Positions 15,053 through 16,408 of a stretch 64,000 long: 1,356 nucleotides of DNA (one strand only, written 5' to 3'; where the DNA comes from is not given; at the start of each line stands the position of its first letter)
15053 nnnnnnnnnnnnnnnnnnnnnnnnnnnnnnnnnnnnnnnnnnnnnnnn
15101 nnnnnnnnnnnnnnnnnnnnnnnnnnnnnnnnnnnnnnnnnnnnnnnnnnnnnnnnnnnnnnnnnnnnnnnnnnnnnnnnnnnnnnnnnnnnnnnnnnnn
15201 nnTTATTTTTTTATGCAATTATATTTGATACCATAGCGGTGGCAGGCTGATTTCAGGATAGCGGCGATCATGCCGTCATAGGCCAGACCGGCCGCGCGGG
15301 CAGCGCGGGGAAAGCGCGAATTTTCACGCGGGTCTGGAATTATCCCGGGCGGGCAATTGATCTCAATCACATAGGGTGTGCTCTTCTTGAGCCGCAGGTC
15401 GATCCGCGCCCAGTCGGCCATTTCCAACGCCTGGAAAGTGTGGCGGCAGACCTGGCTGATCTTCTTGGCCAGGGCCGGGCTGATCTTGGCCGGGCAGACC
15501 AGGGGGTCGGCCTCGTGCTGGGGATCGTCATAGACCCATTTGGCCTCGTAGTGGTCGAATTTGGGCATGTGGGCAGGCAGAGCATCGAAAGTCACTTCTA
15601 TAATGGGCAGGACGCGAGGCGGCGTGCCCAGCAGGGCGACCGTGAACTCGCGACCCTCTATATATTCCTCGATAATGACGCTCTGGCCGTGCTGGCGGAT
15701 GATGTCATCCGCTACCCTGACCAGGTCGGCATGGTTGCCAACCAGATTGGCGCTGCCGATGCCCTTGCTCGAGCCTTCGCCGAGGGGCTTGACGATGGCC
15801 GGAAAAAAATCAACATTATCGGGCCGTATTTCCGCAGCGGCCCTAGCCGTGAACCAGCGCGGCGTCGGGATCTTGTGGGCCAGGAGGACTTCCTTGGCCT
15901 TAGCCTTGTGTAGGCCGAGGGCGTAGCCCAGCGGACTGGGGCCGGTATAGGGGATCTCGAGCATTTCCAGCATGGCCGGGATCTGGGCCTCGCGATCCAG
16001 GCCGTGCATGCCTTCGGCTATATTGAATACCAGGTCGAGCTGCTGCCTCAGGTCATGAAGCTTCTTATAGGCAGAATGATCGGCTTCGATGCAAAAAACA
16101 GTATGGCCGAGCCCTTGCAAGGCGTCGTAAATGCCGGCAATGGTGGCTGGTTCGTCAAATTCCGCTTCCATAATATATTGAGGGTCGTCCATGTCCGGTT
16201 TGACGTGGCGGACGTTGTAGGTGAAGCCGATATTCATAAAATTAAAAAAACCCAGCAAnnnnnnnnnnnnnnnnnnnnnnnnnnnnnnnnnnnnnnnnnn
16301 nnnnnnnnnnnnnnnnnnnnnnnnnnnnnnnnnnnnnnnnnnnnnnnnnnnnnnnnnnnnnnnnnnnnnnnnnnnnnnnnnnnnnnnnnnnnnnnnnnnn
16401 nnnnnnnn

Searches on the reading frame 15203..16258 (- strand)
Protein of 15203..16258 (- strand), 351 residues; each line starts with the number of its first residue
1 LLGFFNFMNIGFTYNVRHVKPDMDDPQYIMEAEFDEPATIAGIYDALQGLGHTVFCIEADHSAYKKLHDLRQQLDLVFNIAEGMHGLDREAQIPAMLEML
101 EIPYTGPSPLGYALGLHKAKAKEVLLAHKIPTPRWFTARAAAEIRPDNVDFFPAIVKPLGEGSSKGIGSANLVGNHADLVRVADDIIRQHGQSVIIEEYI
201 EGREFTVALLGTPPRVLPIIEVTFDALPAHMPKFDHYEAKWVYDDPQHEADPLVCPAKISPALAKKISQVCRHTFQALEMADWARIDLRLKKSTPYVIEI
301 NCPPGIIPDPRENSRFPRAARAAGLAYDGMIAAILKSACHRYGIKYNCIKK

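Call 12: search_protein_families(library=pfam, proteins=[window:15206-16258:-], max_evalue=1)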
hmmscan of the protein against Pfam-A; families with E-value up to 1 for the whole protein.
window:15206-16258:- (351 aa): 6 families
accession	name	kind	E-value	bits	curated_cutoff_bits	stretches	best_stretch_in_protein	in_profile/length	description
PF07478.18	Dala_Dala_lig_C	-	6e-29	101.4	24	1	151-335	36-203/204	D-ala D-ala ligase C-terminus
PF02655.19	ATP-grasp_3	-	1.9e-06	28.5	23.2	2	118-218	4-87/160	ATP-grasp domain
PF01071.24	GARS_A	-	5.4e-06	26.8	27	1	118-210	3-99/194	Phosphoribosylglycinamide synthetase, ATP-grasp (A) domain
PF13535.11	ATP-grasp_4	-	0.00011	22.3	27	1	152-210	3-71/160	ATP-grasp domain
PF01820.27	Dala_Dala_lig_N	-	0.011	16.6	34.6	1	64-107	80-121/121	D-ala D-ala ligase N-terminus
PF08443.16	RimK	-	0.042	13.9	21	0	118-202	4-84/188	RimK-like ATP-grasp domain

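Call 13: search_protein_families(library=ncbifam, proteins=[window:15206-16258:-], max_evalue=1)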
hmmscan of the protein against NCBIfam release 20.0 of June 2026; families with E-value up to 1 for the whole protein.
window:15206-16258:- (351 aa): 40 families (the best 25 are shown)
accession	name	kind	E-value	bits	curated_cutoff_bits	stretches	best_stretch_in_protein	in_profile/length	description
NF002378.0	PRK01372.1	subfamily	9.5e-51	172.3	243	1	42-339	29-302/305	D-alanine--D-alanine ligase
TIGR01205.1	D_ala_D_alaTIGR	subfamily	1.6e-41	142.4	245.65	1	44-338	24-317/318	D-alanine--D-alanine ligase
NF011169.0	PRK14571.1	equivalog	2.2e-34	119.2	404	1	43-341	24-298/300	D-alanyl-alanine synthetase A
NF002528.0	PRK01966.1-4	subfamily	3.4e-32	111.7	262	1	65-341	92-361/366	D-alanine--D-alanine ligase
NF000091.3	D_ala_D_ser_VanG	exception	1.2e-25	90.1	495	1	71-337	91-342/344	D-alanine--D-serine ligase VanG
NF002527.0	PRK01966.1-3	equivalog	2e-25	89.7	310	1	70-337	73-327/332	D-alanine--D-alanine ligase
NF002525.0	PRK01966.1-1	equivalog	2.3e-24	86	457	1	27-341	56-353/364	D-alanine--D-alanine ligase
NF000372.1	D_ala_D_lac_VanI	exception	3e-23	82.7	700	1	72-335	89-337/341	D-alanine--(R)-lactate ligase VanI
NF002526.0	PRK01966.1-2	equivalog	1.2e-21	77.1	449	1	59-345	79-354/362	D-alanine--D-alanine ligase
NF000206.1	D_ala_D_lac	equivalog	2.1e-20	73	550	1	71-336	88-338/342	D-alanine--(R)-lactate ligase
NF000207.3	D_ala_D_ser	equivalog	7.5e-18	64.7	520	1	69-338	85-339/342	D-alanine--D-serine ligase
NF011167.0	PRK14569.1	equivalog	1.6e-17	63.9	410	1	83-338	63-295/296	D-alanyl-alanine synthetase A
NF000374.1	D_ala_D_lac_VanO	exception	2.1e-17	63.2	750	1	73-340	90-342/346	D-alanine--(R)-lactate ligase VanO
NF000129.1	D_ala_D_lac_Sc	exception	1.1e-16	61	650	1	73-336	90-338/346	D-alanine--(R)-lactate ligase VanA-Sc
NF000092.1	D_ala_D_lac_Ao2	exception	3.8e-16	59.1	700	1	73-336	90-338/348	D-alanine--(R)-lactate ligase VanA-Ao2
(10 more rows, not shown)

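Call 17: find_encoding_contigs(protein=window:15203-16258:-, flank=4000, max_places=10)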
Protein window:15203-16258:- (351 aa): 3 contigs read that carry it; 1 place shown.
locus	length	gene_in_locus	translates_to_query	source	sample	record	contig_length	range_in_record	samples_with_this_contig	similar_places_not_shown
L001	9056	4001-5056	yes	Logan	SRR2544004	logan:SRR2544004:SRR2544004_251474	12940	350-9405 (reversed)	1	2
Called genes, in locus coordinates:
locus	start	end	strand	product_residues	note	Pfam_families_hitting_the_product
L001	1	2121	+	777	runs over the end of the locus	PF02743:dCache_1, PF00672:HAMP, PF00989:PAS, PF08448:PAS_4, PF13188:PAS_8 (faint), PF13426:PAS_9, PF00512:HisKA, PF02518:HATPase_c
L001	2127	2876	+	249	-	PF02535:Zip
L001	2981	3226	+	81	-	-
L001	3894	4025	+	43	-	-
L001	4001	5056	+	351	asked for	PF07478:Dala_Dala_lig_C, PF01071:GARS_A (faint), PF02655:ATP-grasp_3 (faint)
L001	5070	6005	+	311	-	PF13353:Fer4_12 (weak), PF04055:Radical_SAM (weak)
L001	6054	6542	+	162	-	PF00571:CBS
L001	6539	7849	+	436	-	PF00939:Na_sulph_symp (weak), PF16980:CitMHS_2 (weak), PF02040:ArsB, PF03600:CitMHS, PF06450:NhaB (weak), PF00939:Na_sulph_symp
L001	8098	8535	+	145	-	-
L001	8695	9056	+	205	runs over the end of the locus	PF10099:RskA_C (weak)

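Call 18: find_homologous_proteins(query=window:15206-16258:-, max_evalue=1e-30)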
Query window:15206-16258:- (351 aa): 3880 proteins with E <= 1e-30 among 8000 candidates; the best 120 are listed.
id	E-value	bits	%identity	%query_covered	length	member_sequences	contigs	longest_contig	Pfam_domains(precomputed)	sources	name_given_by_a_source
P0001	1.2e-234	796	100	98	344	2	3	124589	PF02655.20,PF01071.25,PF07478.19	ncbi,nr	ncbi:D-alanine--D-alanine ligase [Patescibacteria group bacterium]|nr:D-alanine--D-alanine ligase [P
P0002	5.1e-147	508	65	97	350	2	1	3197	PF07478.19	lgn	-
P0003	6.2e-146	504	65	97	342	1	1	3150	PF13535.12,PF02655.20,PF01071.25,PF07478.19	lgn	-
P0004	2.7e-145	502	63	97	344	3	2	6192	PF01071.25,PF07478.19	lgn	-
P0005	1.6e-144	499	66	97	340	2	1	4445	PF01820.28,PF01071.25,PF07478.19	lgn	-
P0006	1.5e-143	496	65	97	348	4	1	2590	PF07478.19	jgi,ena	-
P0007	2.9e-143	495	63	97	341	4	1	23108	PF08443.17,PF01071.25,PF07478.19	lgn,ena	-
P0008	1.4e-142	493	63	97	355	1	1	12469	PF07478.19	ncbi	-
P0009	2.2e-142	492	64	97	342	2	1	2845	PF01820.28,PF07478.19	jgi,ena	-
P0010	4.7e-142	491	63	97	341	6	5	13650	PF13535.12,PF01071.25,PF07478.19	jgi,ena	-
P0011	2.5e-141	489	62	97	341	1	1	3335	PF01071.25,PF07478.19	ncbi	-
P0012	1.6e-140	486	64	97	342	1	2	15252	PF01820.28,PF01071.25,PF07478.19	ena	-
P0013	2.3e-140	486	63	97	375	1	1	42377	PF01820.28,PF01071.25,PF07478.19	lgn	-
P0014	2.8e-140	485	61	98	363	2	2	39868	PF01071.25,PF07478.19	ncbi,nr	ncbi:MAG: D-alanine--D-alanine ligase [Patescibacteria group bacterium]|nr:D-alanine--D-alanine liga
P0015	6.6e-140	484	63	96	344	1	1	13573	PF01071.25,PF07478.19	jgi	-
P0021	7.3e-139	481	63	98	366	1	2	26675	PF01071.25,PF07478.19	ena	-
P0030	5.2e-137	475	59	97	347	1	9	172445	PF01071.25,PF07478.19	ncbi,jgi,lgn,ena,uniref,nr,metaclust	ncbi:MAG: D-alanine-D-alanine ligase-like protein [Candidatus Magasanikbacteria bacterium GW2011_GWC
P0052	4.1e-133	462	61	97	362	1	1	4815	PF01071.25,PF07478.19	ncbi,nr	ncbi:MAG: D-alanine--D-alanine ligase [Candidatus Magasanikbacteria bacterium]|nr:D-alanine--D-alani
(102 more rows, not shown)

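Call 20: find_related_loci(query=A1, collection=genome_contigs, flank=4000)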
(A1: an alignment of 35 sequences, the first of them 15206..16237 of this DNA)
Query A1 (344 aa) in genome_contigs; peptide patterns used: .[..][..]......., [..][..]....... (x = any residue, [..] = any of these).
600 stretches matched a pattern (row limit reached: there are more); 594 encode a relative of the query (tblastn E <= 1e-3); the best 80 are kept; 80 distinct loci.
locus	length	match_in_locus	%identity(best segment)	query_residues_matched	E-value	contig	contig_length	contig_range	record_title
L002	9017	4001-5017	60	1-339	1e-138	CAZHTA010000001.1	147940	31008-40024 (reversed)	MAG TPA_asm: uncultured Gammaproteobacteria bacterium isolate SRP272421_co2_50 genome assembly, contig: NODE_63_length_1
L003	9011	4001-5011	54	2-338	2e-121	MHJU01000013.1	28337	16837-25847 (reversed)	MAG: Candidatus Jacksonbacteria bacterium RIFCSPLOWO2_02_FULL_44_20 rifcsplowo2_02_scaffold_2116, whole genome shotgun s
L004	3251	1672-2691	54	1-340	8e-125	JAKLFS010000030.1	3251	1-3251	MAG: Patescibacteria group bacterium isolate RA.bin21 RA.bin21_30, whole genome shotgun sequence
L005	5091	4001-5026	48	1-338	2e-103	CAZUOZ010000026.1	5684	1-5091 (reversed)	MAG TPA_asm: Candidatus Woesearchaeota archaeon isolate SRP192927_co10_255 genome assembly, contig: NODE_14012_length_56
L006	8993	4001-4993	47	1-335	3e-97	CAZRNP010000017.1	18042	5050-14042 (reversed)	MAG TPA_asm: uncultured archaeon isolate binchicken_co278_280 genome assembly, contig: NODE_1638_length_18042_cov_8.5071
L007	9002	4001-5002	46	1-337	6e-95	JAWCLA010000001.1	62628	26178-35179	MAG: Candidatus Aenigmatarchaeota archaeon isolate JZ-2_201705_bins_163 JZ-2_201705_bins_163_scaffold_1, whole genome sh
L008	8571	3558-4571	44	3-344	4e-92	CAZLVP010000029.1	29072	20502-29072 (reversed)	MAG TPA_asm: uncultured Thermoplasmatales archaeon isolate SRP319275_co4_108 genome assembly, contig: NODE_862_length_29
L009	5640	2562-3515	48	25-342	1e-91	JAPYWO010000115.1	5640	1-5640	MAG: Candidatus Thermokryptus sp. isolate RSWP10 scaffold_2863_c1, whole genome shotgun sequence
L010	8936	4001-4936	48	25-337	1e-91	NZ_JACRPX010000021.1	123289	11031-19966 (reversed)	MAG: Ignavibacterium album isolate NC_groundwater_1998_Pr3_S-0.65um_35_12 SR2-18-Sp65_coassembly_scaffold_290345, whole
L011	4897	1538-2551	44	3-344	4e-91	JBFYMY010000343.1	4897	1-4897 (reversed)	MAG: Thermoplasmatales archaeon isolate PPR_0074 k121_4047580, whole genome shotgun sequence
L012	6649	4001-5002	45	3-335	3e-90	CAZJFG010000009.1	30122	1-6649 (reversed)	MAG TPA_asm: uncultured Gammaproteobacteria bacterium isolate SRP278314_co1_17 genome assembly, contig: NODE_1972_length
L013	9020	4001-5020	43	3-338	4e-90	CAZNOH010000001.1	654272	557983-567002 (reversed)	MAG TPA_asm: uncultured Candidatus Saccharibacteria bacterium isolate SRP302447_co1_146 genome assembly, contig: NODE_19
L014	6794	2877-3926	44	1-337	3e-90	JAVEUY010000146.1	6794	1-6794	MAG: Ignavibacteriaceae bacterium isolate BF4_103 NODE_38749_length_6794_cov_3.275686_Biofilm4, whole genome shotgun seq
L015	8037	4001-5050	45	1-337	3e-90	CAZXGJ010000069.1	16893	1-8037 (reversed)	MAG TPA_asm: uncultured Ignavibacteriaceae bacterium isolate binchicken_co58_56 genome assembly, contig: NODE_2713_lengt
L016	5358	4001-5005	45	1-335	7e-90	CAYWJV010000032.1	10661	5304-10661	MAG TPA_asm: uncultured Gammaproteobacteria bacterium isolate binchicken_co387_50 genome assembly, contig: NODE_8233_len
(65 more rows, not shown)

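Call 21: find_related_loci(query=A1, collection=metagenome_contigs, flank=3000)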
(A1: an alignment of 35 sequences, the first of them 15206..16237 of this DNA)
Query A1 (344 aa) in metagenome_contigs; peptide patterns used: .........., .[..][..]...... (x = any residue, [..] = any of these).
600 stretches matched a pattern (row limit reached: there are more); 567 encode a relative of the query (tblastn E <= 1e-3); the best 80 are kept; 80 distinct loci.
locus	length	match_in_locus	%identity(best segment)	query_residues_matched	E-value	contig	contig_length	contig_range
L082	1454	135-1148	58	1-338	2e-140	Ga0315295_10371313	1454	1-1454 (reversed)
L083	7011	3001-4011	54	2-338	1e-121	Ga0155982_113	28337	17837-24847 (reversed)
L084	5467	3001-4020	50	1-339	1e-110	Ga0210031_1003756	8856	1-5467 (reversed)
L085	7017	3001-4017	49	1-338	3e-105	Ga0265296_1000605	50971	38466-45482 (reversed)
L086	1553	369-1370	44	1-337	6e-100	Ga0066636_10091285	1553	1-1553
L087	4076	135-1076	46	25-337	4e-91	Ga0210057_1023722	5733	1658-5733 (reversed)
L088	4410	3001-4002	46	1-339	2e-90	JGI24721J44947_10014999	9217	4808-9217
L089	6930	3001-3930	48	25-337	3e-90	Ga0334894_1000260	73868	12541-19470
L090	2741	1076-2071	43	1-337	4e-90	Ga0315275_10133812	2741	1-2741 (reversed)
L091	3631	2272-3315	43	1-335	1e-87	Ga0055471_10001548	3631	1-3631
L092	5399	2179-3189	44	1-337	1e-86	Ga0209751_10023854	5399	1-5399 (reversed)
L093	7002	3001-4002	44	1-338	7e-87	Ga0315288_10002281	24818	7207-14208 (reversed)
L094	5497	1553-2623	42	1-337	7e-87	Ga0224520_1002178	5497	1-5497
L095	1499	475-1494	45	1-337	3e-92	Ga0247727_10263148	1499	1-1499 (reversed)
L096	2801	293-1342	42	1-337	3e-88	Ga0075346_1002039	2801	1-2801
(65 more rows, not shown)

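Call 24: find_encoding_contigs(protein=P0013, flank=3000, max_places=3)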
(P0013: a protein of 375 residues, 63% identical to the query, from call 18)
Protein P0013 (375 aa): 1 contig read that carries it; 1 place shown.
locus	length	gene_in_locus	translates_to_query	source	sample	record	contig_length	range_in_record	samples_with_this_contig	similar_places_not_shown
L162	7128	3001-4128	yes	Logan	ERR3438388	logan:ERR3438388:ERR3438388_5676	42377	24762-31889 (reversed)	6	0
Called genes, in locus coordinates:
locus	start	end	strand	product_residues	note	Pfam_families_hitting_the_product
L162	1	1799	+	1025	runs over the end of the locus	PF00133:tRNA-synt_1, PF09334:tRNA-synt_1g (weak), PF08264:Anticodon_1, PF19302:DUF5915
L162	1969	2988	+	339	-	PF07478:Dala_Dala_lig_C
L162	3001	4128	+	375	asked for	PF01820:Dala_Dala_lig_N (faint), PF01071:GARS_A (weak), PF07478:Dala_Dala_lig_C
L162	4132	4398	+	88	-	-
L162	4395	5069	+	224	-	PF12544:LAM_C (weak)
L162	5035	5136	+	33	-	-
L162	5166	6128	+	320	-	PF01784:DUF34_NIF3 (faint)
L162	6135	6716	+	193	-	PF01330:RuvA_N, PF14520:HHH_5, PF00633:HHH (faint), PF10391:DNA_pol_lambd_f (faint), PF07499:RuvA_C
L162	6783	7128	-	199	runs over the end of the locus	PF10936:DUF2617 (weak)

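Call 25: find_encoding_contigs(protein=P0007, flank=3000, max_places=3)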
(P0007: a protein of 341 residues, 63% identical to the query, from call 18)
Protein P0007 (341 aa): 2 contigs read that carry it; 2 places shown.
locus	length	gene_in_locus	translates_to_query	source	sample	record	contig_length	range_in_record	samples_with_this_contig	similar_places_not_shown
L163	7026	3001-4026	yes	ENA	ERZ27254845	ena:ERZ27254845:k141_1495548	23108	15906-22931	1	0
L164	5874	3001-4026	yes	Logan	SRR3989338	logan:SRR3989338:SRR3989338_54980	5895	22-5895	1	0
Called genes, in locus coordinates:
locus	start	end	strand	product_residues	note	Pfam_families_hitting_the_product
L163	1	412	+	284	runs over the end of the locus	PF04055:Radical_SAM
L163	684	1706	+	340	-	PF01073:3Beta_HSD, PF01370:Epimerase, PF02719:Polysacc_synt_2, PF04321:RmlD_sub_bind, PF07993:NAD_binding_4, PF16363:GDP_Man_Dehyd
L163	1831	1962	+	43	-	-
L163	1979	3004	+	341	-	PF07478:Dala_Dala_lig_C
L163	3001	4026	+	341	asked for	PF08443:RimK (faint), PF01071:GARS_A, PF07478:Dala_Dala_lig_C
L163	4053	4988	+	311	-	PF13353:Fer4_12 (weak), PF04055:Radical_SAM, PF12544:LAM_C (weak)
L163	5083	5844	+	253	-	PF00142:Fer4_NifH (faint), PF01656:CbiA, PF02374:ArsA_ATPase, PF06564:CBP_BcsQ, PF09140:MipZ (faint), PF10609:ParA, PF13614:AAA_31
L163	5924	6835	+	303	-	PF02195:ParB_N, PF17762:HTH_ParB, PF23552:ParB_C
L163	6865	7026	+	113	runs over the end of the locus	?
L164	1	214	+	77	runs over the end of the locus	?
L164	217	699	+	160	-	PF00293:NUDIX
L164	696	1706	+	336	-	PF01073:3Beta_HSD, PF01370:Epimerase, PF02719:Polysacc_synt_2, PF04321:RmlD_sub_bind, PF07993:NAD_binding_4, PF16363:GDP_Man_Dehyd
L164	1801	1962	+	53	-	-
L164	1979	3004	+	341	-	PF07478:Dala_Dala_lig_C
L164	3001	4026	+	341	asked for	PF08443:RimK (faint), PF01071:GARS_A, PF07478:Dala_Dala_lig_C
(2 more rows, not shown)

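Call 26: find_encoding_contigs(protein=P0012, flank=3000, max_places=3)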
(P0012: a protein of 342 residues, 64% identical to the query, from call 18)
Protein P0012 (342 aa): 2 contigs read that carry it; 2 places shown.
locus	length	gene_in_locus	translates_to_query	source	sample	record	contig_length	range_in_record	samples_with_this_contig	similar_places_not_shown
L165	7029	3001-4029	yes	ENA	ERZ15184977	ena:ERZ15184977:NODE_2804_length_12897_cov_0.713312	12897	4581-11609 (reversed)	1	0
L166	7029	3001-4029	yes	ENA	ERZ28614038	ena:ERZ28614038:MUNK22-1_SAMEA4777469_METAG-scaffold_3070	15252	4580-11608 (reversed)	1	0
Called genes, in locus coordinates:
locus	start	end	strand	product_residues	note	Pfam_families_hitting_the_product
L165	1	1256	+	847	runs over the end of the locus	?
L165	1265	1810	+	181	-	PF03692:CxxCxxCC (weak)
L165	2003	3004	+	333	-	PF07478:Dala_Dala_lig_C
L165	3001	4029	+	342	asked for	PF01820:Dala_Dala_lig_N (faint), PF01071:GARS_A (weak), PF07478:Dala_Dala_lig_C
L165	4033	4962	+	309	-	PF13353:Fer4_12 (weak), PF04055:Radical_SAM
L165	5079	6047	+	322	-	-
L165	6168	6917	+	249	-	-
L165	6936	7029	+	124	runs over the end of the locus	-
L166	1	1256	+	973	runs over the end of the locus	PF00133:tRNA-synt_1, PF09334:tRNA-synt_1g (weak), PF08264:Anticodon_1, PF19302:DUF5915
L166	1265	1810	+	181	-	PF03692:CxxCxxCC (weak)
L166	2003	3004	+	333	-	PF07478:Dala_Dala_lig_C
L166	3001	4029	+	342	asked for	PF01820:Dala_Dala_lig_N (faint), PF01071:GARS_A (weak), PF07478:Dala_Dala_lig_C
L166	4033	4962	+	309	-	PF13353:Fer4_12 (weak), PF04055:Radical_SAM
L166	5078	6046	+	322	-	-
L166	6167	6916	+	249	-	-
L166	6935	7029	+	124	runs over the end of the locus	-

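Call 65: find_encoding_contigs(protein=P0014, flank=2500, max_places=2)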
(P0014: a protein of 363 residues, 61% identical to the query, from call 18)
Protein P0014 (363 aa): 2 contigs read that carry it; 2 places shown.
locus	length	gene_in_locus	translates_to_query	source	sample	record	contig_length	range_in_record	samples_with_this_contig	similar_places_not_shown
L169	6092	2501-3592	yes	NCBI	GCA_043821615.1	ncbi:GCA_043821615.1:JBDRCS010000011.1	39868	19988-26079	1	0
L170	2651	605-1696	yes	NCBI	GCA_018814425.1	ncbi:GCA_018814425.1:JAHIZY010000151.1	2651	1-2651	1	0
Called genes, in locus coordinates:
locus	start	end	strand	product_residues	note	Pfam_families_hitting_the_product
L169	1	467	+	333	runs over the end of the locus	PF00078:RVT_1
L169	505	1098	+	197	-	PF14196:ATC_hydrolase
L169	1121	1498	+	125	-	PF00543:P-II (weak)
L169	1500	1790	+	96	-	-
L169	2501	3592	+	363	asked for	PF01071:GARS_A (weak), PF07478:Dala_Dala_lig_C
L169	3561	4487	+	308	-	PF13353:Fer4_12 (weak), PF04055:Radical_SAM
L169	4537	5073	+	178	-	PF00571:CBS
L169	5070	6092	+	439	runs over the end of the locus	PF02040:ArsB, PF03600:CitMHS, PF06450:NhaB (weak), PF00939:Na_sulph_symp (weak)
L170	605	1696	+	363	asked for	PF01071:GARS_A (weak), PF07478:Dala_Dala_lig_C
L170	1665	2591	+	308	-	PF13353:Fer4_12 (weak), PF04055:Radical_SAM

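Call 66: find_encoding_contigs(protein=P0010, flank=2500, max_places=3)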
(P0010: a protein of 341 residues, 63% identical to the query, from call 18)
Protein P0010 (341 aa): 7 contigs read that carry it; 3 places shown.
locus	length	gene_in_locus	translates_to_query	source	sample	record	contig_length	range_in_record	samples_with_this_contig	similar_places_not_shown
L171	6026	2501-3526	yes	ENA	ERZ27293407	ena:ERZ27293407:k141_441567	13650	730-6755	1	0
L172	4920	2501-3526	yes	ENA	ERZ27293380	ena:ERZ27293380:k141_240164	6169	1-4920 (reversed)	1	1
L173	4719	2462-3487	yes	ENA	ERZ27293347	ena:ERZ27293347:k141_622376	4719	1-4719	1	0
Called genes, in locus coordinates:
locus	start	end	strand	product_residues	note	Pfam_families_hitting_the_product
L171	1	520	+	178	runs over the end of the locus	PF07352:Phage_Mu_Gam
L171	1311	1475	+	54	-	-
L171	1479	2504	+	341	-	PF07478:Dala_Dala_lig_C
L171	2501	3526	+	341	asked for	PF01071:GARS_A (weak), PF07478:Dala_Dala_lig_C, PF13535:ATP-grasp_4 (faint)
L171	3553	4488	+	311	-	PF13353:Fer4_12 (weak), PF04055:Radical_SAM, PF12544:LAM_C (weak)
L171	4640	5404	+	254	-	PF00142:Fer4_NifH (weak), PF01656:CbiA, PF02374:ArsA_ATPase, PF06564:CBP_BcsQ, PF09140:MipZ (weak), PF10609:ParA, PF13614:AAA_31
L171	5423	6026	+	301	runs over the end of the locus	PF02195:ParB_N, PF17762:HTH_ParB, PF23552:ParB_C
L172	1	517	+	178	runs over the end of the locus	PF07352:Phage_Mu_Gam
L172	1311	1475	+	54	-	-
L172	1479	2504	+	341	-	PF07478:Dala_Dala_lig_C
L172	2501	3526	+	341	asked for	PF01071:GARS_A (weak), PF07478:Dala_Dala_lig_C, PF13535:ATP-grasp_4 (faint)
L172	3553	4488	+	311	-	PF13353:Fer4_12 (weak), PF04055:Radical_SAM, PF12544:LAM_C (weak)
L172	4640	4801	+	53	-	PF02374:ArsA_ATPase, PF10609:ParA, PF13614:AAA_31, PF00142:Fer4_NifH, PF09140:MipZ, PF01656:CbiA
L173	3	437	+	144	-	?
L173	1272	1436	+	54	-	-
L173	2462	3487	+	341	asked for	PF01071:GARS_A (weak), PF07478:Dala_Dala_lig_C, PF13535:ATP-grasp_4 (faint)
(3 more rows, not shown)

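Call 67: find_encoding_contigs(protein=P0030, flank=2500, max_places=3)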
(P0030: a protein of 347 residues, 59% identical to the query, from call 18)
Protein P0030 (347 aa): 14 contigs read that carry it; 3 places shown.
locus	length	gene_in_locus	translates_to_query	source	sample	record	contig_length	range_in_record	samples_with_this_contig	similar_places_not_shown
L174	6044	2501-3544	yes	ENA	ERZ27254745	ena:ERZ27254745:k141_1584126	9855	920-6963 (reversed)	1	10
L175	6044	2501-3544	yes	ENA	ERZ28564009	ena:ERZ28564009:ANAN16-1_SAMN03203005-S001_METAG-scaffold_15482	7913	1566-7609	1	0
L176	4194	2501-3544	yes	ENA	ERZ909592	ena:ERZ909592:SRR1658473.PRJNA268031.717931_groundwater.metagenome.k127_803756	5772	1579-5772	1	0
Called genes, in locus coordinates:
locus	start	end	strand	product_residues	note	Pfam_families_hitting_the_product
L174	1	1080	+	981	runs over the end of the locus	PF00133:tRNA-synt_1, PF09334:tRNA-synt_1g (faint), PF08264:Anticodon_1, PF19302:DUF5915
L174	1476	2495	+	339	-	PF07478:Dala_Dala_lig_C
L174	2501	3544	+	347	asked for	PF01071:GARS_A (weak), PF07478:Dala_Dala_lig_C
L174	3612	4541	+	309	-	PF13353:Fer4_12 (faint), PF04055:Radical_SAM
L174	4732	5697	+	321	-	-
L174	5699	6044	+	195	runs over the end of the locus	PF01330:RuvA_N, PF00633:HHH (faint), PF14520:HHH_5, PF07499:RuvA_C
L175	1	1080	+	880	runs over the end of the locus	?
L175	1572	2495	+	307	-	PF07478:Dala_Dala_lig_C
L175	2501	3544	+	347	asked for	PF01071:GARS_A (weak), PF07478:Dala_Dala_lig_C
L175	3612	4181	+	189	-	PF13353:Fer4_12 (weak), PF04055:Radical_SAM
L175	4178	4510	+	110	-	-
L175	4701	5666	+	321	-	-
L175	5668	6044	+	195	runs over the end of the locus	PF01330:RuvA_N, PF00633:HHH (faint), PF14520:HHH_5, PF07499:RuvA_C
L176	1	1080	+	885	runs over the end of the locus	?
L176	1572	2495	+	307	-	PF07478:Dala_Dala_lig_C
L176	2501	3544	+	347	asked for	PF01071:GARS_A (weak), PF07478:Dala_Dala_lig_C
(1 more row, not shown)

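Call 88: find_encoding_contigs(protein=P0021, flank=2500, max_places=2)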
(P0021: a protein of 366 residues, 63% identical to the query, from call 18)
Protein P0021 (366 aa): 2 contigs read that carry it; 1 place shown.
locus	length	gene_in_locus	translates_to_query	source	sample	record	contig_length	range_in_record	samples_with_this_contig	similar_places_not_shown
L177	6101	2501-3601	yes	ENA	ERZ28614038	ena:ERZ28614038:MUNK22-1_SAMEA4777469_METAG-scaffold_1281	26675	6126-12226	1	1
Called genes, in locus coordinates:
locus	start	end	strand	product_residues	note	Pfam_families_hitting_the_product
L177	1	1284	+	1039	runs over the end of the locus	PF00133:tRNA-synt_1, PF09334:tRNA-synt_1g (weak), PF08264:Anticodon_1, PF19302:DUF5915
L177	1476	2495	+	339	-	PF07478:Dala_Dala_lig_C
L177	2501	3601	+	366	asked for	PF01071:GARS_A (weak), PF07478:Dala_Dala_lig_C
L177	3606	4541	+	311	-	PF13353:Fer4_12 (weak), PF04055:Radical_SAM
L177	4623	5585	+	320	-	-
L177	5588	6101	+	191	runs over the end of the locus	PF01330:RuvA_N, PF14520:HHH_5, PF21176:RecR_HhH (faint), PF00633:HHH (faint), PF07499:RuvA_C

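Call 89: find_encoding_contigs(protein=P0052, flank=2500, max_places=2)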
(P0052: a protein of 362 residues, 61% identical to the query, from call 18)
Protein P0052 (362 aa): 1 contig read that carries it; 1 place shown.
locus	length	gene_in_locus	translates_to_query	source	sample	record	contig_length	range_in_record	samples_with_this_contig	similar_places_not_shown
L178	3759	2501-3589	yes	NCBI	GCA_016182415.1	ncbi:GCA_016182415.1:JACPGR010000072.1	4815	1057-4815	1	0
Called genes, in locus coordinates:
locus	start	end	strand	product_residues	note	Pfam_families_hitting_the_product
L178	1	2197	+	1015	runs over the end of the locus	PF00133:tRNA-synt_1, PF09334:tRNA-synt_1g (weak), PF08264:Anticodon_1, PF19302:DUF5915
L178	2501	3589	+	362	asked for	PF01071:GARS_A (faint), PF07478:Dala_Dala_lig_C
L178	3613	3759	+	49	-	?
